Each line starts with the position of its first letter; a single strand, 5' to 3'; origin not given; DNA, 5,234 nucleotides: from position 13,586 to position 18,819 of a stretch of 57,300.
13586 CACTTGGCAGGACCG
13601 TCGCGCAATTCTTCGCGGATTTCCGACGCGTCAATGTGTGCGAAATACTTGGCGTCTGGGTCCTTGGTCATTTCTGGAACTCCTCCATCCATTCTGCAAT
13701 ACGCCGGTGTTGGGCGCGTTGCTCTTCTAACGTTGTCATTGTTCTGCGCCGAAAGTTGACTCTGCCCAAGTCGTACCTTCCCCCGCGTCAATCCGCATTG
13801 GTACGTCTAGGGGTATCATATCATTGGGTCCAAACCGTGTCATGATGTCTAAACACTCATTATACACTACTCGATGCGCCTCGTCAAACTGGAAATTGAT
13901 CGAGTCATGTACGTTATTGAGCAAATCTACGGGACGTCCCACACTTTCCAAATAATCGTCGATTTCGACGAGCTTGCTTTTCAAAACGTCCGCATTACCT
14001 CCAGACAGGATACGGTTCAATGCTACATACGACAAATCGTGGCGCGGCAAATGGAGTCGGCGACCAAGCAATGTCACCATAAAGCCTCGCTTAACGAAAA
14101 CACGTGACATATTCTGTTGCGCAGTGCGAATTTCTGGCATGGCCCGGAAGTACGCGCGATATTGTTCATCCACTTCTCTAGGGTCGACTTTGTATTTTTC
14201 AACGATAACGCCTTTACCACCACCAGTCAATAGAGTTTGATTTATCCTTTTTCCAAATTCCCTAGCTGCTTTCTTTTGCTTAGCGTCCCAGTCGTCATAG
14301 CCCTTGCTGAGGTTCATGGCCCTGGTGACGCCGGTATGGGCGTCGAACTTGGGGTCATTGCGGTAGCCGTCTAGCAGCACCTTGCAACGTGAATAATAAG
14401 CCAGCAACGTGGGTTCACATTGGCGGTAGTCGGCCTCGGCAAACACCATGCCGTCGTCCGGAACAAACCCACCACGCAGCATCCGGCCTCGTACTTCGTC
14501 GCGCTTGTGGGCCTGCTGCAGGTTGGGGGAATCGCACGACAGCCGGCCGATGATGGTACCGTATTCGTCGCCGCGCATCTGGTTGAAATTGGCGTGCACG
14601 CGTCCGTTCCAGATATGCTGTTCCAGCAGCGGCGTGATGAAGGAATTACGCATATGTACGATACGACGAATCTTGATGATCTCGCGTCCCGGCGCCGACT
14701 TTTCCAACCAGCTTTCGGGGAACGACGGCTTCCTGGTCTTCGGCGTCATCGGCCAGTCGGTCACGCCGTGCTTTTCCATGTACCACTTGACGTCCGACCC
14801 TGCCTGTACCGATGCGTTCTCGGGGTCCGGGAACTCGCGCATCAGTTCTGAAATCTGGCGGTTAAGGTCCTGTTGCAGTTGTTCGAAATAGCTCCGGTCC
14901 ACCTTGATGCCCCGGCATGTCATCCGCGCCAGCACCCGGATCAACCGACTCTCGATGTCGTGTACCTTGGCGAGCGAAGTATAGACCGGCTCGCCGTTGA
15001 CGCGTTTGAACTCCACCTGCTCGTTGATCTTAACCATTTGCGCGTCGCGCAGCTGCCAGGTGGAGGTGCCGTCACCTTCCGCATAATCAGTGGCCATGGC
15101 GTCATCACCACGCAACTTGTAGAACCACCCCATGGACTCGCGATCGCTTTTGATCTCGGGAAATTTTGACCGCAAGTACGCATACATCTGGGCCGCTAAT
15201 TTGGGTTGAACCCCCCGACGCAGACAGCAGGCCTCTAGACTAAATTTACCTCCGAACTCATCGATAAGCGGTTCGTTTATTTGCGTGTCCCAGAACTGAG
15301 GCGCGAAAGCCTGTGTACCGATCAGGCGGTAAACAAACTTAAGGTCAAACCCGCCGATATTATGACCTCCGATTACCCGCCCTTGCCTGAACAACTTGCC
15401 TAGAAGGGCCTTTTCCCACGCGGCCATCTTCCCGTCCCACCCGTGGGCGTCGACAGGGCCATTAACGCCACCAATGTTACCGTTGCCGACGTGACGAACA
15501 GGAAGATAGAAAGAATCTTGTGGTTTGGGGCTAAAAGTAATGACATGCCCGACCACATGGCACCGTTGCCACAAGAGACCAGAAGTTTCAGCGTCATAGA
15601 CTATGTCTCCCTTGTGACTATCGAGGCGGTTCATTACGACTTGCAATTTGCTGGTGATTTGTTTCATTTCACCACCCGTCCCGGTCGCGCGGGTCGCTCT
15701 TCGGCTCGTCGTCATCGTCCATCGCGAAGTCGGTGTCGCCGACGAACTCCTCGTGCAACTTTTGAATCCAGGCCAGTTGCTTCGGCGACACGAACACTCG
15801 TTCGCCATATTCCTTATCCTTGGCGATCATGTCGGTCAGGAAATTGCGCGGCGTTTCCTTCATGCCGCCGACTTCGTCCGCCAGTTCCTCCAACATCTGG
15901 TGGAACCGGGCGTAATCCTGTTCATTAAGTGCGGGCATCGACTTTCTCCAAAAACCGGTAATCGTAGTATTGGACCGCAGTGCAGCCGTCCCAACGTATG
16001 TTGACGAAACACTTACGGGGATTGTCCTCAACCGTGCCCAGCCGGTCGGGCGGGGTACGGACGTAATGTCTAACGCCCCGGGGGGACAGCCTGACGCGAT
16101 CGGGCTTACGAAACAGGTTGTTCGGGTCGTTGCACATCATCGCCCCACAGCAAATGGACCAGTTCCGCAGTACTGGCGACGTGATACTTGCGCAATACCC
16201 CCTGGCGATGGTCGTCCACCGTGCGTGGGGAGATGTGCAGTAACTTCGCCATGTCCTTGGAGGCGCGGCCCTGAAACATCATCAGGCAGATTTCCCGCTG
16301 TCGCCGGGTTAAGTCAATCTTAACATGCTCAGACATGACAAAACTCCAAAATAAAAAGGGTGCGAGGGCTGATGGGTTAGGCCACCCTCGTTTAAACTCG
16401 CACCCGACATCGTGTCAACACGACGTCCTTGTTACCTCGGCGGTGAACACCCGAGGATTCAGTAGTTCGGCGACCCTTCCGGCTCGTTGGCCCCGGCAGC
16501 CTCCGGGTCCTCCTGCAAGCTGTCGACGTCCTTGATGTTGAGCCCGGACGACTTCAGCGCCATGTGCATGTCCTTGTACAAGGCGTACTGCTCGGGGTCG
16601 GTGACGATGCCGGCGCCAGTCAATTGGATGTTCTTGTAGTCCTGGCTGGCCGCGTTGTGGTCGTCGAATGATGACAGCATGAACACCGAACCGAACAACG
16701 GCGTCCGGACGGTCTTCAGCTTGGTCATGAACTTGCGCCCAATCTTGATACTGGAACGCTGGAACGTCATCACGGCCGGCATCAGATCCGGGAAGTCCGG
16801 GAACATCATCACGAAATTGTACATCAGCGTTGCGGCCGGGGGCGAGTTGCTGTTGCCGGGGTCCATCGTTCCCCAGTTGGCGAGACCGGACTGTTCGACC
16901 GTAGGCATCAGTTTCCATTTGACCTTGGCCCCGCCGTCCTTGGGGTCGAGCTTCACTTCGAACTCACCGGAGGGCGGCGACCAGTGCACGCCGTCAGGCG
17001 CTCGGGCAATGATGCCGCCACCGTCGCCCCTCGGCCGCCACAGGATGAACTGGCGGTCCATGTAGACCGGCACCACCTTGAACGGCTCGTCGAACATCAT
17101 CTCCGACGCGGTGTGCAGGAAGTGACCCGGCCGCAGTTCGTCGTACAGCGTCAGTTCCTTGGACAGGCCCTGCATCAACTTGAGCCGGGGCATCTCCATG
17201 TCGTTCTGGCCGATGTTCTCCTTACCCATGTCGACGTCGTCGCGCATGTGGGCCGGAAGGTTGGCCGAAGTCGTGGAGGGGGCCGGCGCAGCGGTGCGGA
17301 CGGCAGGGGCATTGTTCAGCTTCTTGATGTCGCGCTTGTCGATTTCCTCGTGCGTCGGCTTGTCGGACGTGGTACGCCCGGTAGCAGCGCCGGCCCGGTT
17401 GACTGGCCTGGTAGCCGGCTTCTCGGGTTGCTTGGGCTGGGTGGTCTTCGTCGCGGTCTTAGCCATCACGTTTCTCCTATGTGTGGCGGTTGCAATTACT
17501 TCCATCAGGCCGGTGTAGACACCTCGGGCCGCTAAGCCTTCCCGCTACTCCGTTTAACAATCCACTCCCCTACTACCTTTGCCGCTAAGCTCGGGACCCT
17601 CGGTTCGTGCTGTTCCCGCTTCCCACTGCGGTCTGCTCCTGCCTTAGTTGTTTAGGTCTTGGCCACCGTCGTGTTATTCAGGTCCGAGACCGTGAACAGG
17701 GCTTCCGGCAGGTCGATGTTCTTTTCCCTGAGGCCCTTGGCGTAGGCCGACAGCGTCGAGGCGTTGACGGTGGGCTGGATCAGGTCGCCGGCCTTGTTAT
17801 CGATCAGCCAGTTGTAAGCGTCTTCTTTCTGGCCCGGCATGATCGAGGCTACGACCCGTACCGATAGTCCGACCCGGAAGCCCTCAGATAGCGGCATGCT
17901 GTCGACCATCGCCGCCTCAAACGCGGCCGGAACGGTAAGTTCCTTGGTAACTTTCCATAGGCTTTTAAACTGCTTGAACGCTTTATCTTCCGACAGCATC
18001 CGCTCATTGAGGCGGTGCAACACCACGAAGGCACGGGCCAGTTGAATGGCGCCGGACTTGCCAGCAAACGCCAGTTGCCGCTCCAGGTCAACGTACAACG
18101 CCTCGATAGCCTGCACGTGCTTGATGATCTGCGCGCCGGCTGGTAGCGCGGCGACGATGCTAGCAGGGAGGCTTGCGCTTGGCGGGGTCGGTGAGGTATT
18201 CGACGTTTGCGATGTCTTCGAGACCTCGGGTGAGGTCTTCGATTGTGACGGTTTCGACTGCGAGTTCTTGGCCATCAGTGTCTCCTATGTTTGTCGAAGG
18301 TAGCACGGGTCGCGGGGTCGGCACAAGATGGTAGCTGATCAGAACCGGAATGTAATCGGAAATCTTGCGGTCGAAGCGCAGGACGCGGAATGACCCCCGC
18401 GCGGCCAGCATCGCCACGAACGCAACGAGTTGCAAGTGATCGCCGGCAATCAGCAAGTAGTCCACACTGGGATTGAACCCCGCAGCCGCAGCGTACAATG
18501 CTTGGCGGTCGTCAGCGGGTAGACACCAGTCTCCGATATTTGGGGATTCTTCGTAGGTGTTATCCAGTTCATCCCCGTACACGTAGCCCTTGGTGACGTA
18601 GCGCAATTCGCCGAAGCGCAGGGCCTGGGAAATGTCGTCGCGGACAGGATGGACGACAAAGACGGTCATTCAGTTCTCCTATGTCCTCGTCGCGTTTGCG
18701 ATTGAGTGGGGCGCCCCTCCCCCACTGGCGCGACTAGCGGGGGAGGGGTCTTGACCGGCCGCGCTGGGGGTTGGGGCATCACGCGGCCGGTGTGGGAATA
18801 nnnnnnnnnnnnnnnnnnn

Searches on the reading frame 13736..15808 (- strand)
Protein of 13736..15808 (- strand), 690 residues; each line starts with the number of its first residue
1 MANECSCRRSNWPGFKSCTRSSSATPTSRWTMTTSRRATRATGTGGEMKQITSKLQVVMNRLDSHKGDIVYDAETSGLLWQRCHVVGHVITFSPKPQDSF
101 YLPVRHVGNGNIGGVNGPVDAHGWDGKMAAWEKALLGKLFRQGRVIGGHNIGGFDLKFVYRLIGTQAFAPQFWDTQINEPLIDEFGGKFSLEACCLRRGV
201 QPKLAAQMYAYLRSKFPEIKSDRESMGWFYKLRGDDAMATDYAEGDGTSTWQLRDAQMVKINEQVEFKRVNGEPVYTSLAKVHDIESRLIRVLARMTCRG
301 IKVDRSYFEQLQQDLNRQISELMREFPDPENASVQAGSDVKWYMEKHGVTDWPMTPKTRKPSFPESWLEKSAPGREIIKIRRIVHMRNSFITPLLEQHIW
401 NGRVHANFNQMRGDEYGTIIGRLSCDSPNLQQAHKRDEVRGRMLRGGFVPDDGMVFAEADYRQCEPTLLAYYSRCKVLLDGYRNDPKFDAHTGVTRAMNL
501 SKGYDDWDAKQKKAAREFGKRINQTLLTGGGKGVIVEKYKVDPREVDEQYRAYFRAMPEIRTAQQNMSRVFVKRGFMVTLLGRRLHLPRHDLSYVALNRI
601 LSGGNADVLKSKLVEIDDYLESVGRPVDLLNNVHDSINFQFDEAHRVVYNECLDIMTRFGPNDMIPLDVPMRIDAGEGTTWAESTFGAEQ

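Call 17: search_protein_families(library=phrogs, proteins=[window:13736-15808:-], max_evalue=0.00001)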
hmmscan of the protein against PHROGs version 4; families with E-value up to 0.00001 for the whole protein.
window:13736-15808:- (690 aa): 5 families
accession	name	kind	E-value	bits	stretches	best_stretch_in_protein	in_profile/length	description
phrog_17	-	DNA, RNA and nucleotide metabolism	2.4e-84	285.3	1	60-684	664-1233/1445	DNA polymerase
phrog_15971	-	DNA, RNA and nucleotide metabolism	7.9e-12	46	1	284-656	5-348/376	DNA polymerase I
phrog_12241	-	DNA, RNA and nucleotide metabolism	4.3e-11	43.5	0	63-325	124-357/502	DNA polymerase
phrog_5995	-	DNA, RNA and nucleotide metabolism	6.5e-08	33.4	1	539-683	17-177/236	DNA polymerase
phrog_10285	-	DNA, RNA and nucleotide metabolism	2.1e-06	28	0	428-487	30-88/321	DNA polymerase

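Call 82: search_protein_families(library=pfam, proteins=[window:13736-15667:-], max_evalue=0.01)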
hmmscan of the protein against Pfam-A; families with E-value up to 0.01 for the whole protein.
window:13736-15667:- (643 aa): 2 families
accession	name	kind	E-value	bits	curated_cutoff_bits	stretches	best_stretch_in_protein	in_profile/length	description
PF00476.26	DNA_pol_A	-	9.1e-40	137.2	34.3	1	260-636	3-381/381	DNA polymerase family A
PF16078.10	2-oxogl_dehyd_N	-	0.00019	21.3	27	1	490-512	17-39/41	2-oxoglutarate dehydrogenase N-terminus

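Call 95: search_protein_families(library=ncbifam, proteins=[window:13736-15667:-], max_evalue=0.001)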
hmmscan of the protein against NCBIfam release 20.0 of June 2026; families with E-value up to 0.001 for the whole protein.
window:13736-15667:- (643 aa): 6 families
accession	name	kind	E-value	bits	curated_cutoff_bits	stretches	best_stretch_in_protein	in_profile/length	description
NF038380.1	phage_DpoZ_1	exception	1.1e-61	209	500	1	105-637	66-605/607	aminoadenine-incorporating DNA polymerase DpoZ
NF004397.1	PRK05755.1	equivalog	1.1e-44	153.1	720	1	19-636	316-887/889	DNA polymerase I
TIGR00593.1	pola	equivalog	7.4e-43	147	600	1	190-636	455-888/890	DNA polymerase I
NF011539.0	PRK14975.1-3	equivalog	1.6e-28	99.4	640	1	226-636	219-627/628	bifunctional 3'-5' exonuclease/DNA polymerase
NF011540.0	PRK14975.1-4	equivalog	4e-21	75.2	601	1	97-598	70-538/576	bifunctional 3'-5' exonuclease/DNA polymerase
NF011541.0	PRK14975.2-1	equivalog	2.7e-07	29.3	871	1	338-633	330-632/645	bifunctional 3'-5' exonuclease/DNA polymerase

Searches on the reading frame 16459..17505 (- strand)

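Call 17: search_protein_families(library=phrogs, proteins=[window:16459-17505:-], max_evalue=0.00001)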
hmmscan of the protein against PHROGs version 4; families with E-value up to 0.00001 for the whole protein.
window:16459-17505:- (348 aa): 1 family
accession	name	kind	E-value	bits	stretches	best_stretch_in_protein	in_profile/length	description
phrog_2402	-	unknown function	5.5e-30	105.9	1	79-338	25-281/292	-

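Call 96: search_protein_families(library=pfam, proteins=[window:16459-17505:-], max_evalue=0.001)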
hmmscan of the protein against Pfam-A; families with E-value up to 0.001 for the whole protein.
window:16459-17505:- (348 aa): 1 family
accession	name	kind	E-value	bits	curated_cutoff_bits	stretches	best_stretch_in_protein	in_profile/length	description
PF23977.1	Pam3_Gp34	-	1.7e-41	143.1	27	1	81-320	4-232/235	Pam3 phage gp34-like protein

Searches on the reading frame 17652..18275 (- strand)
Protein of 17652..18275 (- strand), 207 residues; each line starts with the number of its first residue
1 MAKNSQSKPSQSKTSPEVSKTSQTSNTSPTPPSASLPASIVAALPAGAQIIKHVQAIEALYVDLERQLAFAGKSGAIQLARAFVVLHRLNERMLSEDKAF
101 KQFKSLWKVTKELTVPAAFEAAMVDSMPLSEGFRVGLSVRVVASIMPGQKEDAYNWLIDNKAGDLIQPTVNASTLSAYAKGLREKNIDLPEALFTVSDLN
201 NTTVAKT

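Call 17: search_protein_families(library=phrogs, proteins=[window:17652-18275:-], max_evalue=0.00001)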
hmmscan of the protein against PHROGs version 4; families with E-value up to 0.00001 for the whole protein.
window:17652-18275:- (207 aa): 1 family
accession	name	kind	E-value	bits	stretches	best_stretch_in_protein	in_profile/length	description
phrog_2378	-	unknown function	1.5e-10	42.1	1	89-206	38-186/189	-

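Call 96: search_protein_families(library=pfam, proteins=[window:17652-18275:-], max_evalue=0.001)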
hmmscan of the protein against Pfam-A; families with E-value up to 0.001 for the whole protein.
window:17652-18275:- (207 aa): 1 family
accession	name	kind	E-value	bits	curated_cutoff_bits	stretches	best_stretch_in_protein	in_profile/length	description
PF23984.1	DUF7307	-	1e-21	77.7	27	1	85-206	8-129/129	Pam3 gp33-like protein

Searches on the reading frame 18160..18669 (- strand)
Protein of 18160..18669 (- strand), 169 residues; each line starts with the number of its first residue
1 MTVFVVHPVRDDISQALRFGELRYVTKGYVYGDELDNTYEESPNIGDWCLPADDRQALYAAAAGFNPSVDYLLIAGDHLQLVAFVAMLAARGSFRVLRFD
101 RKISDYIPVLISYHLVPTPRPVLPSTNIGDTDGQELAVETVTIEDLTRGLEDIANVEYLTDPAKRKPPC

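Call 18: search_protein_families(library=phrogs, proteins=[window:18160-18669:-], max_evalue=0.00001)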
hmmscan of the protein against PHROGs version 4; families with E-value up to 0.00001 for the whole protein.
window:18160-18669:- (169 aa): 0 families

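Call 96: search_protein_families(library=pfam, proteins=[window:18160-18669:-], max_evalue=0.001)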
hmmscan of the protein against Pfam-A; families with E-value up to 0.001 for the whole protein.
window:18160-18669:- (169 aa): 1 family
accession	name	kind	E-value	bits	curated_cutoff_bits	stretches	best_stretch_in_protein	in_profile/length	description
PF23992.1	Pam3_gp32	-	2.4e-08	34.3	27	1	11-111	21-106/108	Phage Pam3 gp32-like protein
